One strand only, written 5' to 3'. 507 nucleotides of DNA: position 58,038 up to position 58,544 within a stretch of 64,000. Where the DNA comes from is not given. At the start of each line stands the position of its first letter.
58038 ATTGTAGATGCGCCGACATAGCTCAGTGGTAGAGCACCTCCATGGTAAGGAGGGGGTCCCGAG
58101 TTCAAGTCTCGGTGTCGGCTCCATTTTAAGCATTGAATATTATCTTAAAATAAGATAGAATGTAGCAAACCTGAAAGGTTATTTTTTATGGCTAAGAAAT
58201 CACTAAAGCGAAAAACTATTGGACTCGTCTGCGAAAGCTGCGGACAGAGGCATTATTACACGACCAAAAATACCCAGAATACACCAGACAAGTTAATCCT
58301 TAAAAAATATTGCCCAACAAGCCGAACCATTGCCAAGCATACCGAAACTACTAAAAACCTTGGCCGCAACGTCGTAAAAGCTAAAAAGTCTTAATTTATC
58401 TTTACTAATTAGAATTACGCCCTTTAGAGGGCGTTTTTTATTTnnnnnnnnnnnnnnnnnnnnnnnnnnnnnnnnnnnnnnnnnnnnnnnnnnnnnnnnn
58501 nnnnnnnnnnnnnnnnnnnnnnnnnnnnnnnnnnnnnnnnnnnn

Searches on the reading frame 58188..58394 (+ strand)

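Call 78: search_protein_families(library=pfam, proteins=[window:58188-58394:+], max_evalue=0.01)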
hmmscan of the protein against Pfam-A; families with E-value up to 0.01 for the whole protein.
window:58188-58394:+ (68 aa): 2 families
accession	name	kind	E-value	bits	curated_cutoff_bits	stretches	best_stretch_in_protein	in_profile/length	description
PF00471.26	Ribosomal_L33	-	5.3e-16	59.1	25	1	10-54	2-46/47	Ribosomal protein L33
PF09297.16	Zn_ribbon_NUD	-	0.00098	19.2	24.8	1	6-23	15-32/32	NADH pyrophosphatase zinc ribbon domain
